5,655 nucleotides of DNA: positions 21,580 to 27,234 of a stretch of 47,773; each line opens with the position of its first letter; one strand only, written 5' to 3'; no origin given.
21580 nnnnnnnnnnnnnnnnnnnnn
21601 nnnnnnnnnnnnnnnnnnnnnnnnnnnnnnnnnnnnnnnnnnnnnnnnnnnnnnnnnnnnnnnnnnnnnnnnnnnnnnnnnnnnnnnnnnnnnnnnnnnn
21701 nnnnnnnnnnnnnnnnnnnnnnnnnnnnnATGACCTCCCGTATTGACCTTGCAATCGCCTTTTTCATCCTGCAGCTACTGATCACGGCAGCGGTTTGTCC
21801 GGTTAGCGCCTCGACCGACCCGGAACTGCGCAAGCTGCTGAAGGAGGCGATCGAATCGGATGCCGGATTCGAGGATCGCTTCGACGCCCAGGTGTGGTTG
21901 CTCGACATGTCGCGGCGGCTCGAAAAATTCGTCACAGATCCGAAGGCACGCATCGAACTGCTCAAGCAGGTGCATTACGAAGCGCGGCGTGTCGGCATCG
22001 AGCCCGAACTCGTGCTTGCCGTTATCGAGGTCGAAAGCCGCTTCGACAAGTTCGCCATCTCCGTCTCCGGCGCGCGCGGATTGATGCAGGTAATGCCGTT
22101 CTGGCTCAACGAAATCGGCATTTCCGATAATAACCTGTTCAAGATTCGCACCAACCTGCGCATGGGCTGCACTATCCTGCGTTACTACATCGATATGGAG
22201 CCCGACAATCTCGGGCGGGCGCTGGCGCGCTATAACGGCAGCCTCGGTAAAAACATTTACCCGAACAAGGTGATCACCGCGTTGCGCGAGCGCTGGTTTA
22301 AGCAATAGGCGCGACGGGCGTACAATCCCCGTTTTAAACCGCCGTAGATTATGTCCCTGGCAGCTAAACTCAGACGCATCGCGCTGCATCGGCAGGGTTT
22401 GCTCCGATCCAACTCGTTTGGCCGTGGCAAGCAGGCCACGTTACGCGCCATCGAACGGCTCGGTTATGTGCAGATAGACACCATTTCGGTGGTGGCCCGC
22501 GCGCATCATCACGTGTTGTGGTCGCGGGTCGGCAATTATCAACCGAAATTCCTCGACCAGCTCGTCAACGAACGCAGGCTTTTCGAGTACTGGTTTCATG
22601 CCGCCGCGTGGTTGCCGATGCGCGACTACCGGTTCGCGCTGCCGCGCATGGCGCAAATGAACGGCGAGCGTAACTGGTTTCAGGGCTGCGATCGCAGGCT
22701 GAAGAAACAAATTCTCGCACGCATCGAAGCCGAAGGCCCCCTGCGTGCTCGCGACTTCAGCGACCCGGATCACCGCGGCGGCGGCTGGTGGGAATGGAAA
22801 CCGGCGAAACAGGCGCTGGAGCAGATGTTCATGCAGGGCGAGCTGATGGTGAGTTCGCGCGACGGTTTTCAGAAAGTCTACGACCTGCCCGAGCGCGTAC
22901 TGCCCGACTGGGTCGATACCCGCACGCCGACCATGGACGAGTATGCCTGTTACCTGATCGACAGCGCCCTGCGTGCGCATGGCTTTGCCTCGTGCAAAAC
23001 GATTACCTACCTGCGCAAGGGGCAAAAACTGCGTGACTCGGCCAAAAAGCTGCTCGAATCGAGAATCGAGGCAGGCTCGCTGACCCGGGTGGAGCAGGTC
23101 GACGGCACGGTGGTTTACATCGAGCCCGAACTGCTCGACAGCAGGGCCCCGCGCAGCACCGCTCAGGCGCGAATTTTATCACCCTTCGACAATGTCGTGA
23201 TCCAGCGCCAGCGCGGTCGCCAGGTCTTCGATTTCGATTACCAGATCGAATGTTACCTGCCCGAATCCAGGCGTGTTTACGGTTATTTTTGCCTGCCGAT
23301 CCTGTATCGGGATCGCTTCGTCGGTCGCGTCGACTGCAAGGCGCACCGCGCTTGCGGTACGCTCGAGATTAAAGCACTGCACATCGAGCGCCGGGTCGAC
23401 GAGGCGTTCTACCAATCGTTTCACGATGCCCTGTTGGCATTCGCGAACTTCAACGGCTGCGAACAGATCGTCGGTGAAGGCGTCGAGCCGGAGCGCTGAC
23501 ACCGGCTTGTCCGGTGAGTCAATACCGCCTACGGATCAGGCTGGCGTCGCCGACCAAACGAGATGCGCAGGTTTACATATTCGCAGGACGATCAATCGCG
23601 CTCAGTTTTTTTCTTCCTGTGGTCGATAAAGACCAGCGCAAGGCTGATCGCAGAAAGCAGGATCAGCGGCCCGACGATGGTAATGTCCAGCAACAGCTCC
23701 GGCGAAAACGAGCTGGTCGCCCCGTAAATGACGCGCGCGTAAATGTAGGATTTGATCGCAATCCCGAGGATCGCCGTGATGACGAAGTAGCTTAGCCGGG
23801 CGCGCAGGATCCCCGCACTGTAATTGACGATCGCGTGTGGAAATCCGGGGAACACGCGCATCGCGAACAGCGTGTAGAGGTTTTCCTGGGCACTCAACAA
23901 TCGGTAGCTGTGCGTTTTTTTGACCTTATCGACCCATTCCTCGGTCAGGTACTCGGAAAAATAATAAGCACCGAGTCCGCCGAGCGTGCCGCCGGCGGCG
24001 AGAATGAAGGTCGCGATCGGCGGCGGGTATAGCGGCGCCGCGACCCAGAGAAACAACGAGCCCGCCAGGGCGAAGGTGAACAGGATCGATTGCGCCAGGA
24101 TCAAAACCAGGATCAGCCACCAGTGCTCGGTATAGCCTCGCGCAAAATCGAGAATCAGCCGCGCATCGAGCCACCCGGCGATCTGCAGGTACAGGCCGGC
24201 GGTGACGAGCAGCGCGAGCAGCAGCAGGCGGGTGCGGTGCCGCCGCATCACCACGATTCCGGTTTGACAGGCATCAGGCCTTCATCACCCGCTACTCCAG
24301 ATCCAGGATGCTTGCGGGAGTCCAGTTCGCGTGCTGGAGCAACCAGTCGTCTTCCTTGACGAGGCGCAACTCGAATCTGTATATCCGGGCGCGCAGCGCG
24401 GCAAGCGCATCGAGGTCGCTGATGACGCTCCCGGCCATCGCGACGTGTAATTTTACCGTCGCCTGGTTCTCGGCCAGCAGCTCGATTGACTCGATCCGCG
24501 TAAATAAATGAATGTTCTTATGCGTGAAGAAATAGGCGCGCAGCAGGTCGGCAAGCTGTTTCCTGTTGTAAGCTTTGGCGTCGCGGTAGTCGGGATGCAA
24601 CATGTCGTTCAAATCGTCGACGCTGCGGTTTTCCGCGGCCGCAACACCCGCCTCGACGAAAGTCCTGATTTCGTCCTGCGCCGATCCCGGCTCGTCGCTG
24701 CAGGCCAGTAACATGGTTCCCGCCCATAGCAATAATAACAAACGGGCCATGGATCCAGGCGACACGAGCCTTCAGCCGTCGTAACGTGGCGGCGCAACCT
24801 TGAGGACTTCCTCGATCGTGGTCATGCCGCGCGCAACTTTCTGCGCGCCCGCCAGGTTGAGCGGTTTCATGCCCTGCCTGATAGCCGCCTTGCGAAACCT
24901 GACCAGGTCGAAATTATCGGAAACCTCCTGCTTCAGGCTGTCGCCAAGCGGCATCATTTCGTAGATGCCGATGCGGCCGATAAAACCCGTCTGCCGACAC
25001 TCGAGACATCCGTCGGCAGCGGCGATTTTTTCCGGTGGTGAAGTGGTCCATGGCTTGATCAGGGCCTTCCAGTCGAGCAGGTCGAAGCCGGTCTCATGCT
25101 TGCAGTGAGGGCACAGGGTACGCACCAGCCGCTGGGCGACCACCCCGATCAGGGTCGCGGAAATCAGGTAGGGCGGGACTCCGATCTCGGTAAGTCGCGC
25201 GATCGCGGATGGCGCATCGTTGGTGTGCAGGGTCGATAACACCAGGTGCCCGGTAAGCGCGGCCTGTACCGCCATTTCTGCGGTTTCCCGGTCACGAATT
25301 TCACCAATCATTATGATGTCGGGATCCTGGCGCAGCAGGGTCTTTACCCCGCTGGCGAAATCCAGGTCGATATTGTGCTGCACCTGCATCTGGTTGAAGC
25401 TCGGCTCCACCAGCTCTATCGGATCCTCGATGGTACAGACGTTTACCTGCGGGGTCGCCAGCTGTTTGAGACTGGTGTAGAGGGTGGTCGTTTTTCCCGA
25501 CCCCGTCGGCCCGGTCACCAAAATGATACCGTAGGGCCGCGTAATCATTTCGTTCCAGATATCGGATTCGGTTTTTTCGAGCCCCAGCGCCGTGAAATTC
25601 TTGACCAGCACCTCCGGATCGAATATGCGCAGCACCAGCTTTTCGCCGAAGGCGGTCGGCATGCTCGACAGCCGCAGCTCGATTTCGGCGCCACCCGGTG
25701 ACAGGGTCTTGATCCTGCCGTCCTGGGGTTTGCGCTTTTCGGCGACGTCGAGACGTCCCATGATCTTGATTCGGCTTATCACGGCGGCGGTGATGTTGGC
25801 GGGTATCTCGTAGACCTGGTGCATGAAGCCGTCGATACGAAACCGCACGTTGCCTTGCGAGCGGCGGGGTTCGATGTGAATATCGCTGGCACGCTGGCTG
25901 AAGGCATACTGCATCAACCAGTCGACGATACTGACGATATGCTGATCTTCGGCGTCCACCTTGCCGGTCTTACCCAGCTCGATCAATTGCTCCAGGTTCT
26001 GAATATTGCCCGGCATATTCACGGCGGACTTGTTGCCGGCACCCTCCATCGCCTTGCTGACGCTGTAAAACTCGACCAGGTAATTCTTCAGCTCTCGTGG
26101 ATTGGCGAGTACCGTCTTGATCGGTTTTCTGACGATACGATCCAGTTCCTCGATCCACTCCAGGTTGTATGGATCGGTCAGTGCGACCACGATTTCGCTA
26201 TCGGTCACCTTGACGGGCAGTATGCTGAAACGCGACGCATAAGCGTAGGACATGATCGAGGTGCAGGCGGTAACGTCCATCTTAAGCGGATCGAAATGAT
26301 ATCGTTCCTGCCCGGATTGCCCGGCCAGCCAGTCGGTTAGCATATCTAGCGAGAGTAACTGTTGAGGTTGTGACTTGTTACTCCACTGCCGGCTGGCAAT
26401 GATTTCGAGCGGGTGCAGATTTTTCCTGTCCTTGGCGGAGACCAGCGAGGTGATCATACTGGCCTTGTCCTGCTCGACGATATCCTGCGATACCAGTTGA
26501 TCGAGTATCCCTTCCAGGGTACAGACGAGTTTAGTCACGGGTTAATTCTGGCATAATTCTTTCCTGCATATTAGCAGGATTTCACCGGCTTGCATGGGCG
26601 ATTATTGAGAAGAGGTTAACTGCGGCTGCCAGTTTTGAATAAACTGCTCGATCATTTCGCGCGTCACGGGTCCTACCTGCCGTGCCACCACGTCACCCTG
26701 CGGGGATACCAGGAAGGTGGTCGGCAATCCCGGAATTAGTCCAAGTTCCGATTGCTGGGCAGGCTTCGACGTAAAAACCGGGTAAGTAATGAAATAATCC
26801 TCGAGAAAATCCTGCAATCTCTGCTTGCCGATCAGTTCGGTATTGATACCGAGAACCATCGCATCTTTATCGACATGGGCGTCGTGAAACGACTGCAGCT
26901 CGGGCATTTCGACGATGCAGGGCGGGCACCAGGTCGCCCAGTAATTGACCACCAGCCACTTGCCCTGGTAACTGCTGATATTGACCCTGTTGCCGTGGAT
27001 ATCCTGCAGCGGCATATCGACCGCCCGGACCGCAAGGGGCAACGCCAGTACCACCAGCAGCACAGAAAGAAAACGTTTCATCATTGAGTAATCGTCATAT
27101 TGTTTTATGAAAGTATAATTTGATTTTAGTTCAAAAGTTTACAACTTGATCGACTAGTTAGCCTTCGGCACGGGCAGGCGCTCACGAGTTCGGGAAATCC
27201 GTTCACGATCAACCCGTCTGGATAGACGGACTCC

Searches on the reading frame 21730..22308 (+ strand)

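Call 76: search_protein_families(library=pfam, proteins=[window:21730-22308:+], max_evalue=0.001)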
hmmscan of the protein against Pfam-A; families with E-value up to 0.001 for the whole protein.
window:21730-22308:+ (192 aa): 1 family
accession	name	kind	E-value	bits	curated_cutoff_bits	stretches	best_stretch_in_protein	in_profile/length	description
PF01464.25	SLT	-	2.5e-18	66.2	21.3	1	84-174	6-100/117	Transglycosylase SLT domain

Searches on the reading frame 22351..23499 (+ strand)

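Call 49: search_protein_families(library=ncbifam, proteins=[window:22351-23499:+], max_evalue=0.00001)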
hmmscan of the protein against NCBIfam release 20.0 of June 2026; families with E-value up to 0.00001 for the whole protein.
window:22351-23499:+ (382 aa): 0 families

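Call 76: search_protein_families(library=pfam, proteins=[window:22351-23499:+], max_evalue=0.001)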
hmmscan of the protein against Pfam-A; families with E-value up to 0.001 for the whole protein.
window:22351-23499:+ (382 aa): 1 family
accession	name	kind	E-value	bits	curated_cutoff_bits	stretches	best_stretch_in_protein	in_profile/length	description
PF06224.18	AlkZ-like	-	4.1e-74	250.6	25.9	1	34-366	1-328/329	DNA glycosylase AlkZ-like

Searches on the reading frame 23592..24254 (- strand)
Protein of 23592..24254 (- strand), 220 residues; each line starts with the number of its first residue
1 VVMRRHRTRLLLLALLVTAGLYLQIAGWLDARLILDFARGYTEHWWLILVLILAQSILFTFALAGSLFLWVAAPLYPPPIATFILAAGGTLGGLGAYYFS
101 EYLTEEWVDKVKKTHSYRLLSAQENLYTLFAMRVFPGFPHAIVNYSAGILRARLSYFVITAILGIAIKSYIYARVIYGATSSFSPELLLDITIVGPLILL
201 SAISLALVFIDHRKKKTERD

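Call 76: search_protein_families(library=pfam, proteins=[window:23592-24254:-], max_evalue=0.001)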
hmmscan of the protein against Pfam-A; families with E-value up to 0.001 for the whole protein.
window:23592-24254:- (220 aa): 1 family
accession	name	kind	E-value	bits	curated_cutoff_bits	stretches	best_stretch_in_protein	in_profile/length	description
PF09335.16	VTT_dom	-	4.3e-15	56.7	33.9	1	66-176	4-121/123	VTT domain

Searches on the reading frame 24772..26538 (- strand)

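Call 32: search_protein_families(library=ncbifam, proteins=[window:24772-26538:-], max_evalue=0.00001)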
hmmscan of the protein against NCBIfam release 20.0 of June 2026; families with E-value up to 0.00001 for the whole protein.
window:24772-26538:- (588 aa): 16 families
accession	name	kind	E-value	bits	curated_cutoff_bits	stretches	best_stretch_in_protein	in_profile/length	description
NF053534.1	T4PilAsmATPsTfpB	equivalog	8.9e-270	896.1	850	1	8-583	9-583/584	type IV pilus assembly ATPase TfpB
TIGR02533.1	type_II_gspE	equivalog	5.8e-153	510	630.25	1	96-581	4-485/486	type II secretion system ATPase GspE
TIGR02538.1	type_IV_pilB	equivalog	3e-151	504.8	675.65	1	53-581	27-561/564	type IV-A pilus assembly ATPase PilB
NF007755.0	PRK10436.1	equivalog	1e-127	426.7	617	1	103-582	16-459/465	type II secretion system protein GspE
NF041000.1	ATPase_ComGA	equivalog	1.2e-78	263.8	300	1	208-473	3-266/267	competence type IV pilus ATPase ComGA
TIGR01420.1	pilT_fam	subfamily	1.1e-49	169.5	319.1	1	208-474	5-270/343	PilT/PilU family type 4a pilus ATPase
TIGR02525.1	plasmid_TraJ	equivalog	2.1e-25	89.5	368.3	1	314-452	131-272/372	plasmid transfer ATPase TraJ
NF058587.1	archaellum_moto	equivalog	9.5e-20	70.8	550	1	339-470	278-416/527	archaellum flagellar ATPase motor FlaI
TIGR02524.1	dot_icm_DotB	equivalog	1.3e-19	70.6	463.3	1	331-450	129-257/358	Dot/Icm type IV secretion system ATPase DotB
TIGR02782.1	TrbB_P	equivalog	1.5e-15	57.3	304.55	1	339-451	139-254/303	P-type conjugative transfer ATPase TrbB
NF010469.0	PRK13894.1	subfamily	9.2e-15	54.8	508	1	337-450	150-265/320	conjugal transfer ATPase TrbB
TIGR03819.1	heli_sec_ATPase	hypoth_equivalog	5.2e-13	48.9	373.15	1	281-454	123-302/340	TadA family conjugal transfer-associated ATPase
TIGR02788.1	VirB11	equivalog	3.8e-12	45.9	249.95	1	339-451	147-264/308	P-type DNA transfer ATPase VirB11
NF053672.1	bindosome_BasE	exception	7.4e-12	44.8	1000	1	339-468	273-408/512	bindosome assembly system ATPase subunit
NF010407.0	PRK13833.1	subfamily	1.7e-11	44.1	499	1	339-451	147-261/323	conjugal transfer protein TrbB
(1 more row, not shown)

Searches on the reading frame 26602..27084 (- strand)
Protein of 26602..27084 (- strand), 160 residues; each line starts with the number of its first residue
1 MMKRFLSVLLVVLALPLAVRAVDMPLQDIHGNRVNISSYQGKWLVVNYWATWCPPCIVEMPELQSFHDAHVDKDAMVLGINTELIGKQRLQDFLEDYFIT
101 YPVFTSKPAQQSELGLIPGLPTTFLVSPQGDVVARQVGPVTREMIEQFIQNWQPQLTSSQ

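Call 32: search_protein_families(library=ncbifam, proteins=[window:26602-27084:-], max_evalue=0.00001)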
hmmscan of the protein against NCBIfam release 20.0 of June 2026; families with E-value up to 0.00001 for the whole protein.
window:26602-27084:- (160 aa): 7 families
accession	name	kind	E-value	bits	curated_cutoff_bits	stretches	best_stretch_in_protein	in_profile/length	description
NF002854.0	PRK03147.1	subfamily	3.3e-27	95.5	170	1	20-155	41-175/176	thiol-disulfide oxidoreductase ResA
NF041202.1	StoA_CxxC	exception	4.1e-21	75.5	210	1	21-148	33-160/163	endospore biogenesis thiol-disulfide oxidoreductase StoA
NF047696.1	ThlDiSintTplARhiz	equivalog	3.9e-20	72.6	230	1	22-140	78-201/219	thiol:disulfide interchange protein TlpA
TIGR00385.1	dsbE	subfamily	1.6e-10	40.9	123.15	1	39-149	61-167/173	DsbE family thiol:disulfide interchange protein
TIGR01068.1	thioredoxin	equivalog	4.4e-09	36.4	96.8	0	41-83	14-55/101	thioredoxin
NF041054.1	WAxxUGC_long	equivalog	4.2e-08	32.9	300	1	19-141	82-202/354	ResA-like WAxxUGC motif-containing protein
NF011941.0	PRK15412.1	equivalog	2.4e-06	27.2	359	1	39-150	66-173/185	thiol:disulfide interchange protein DsbE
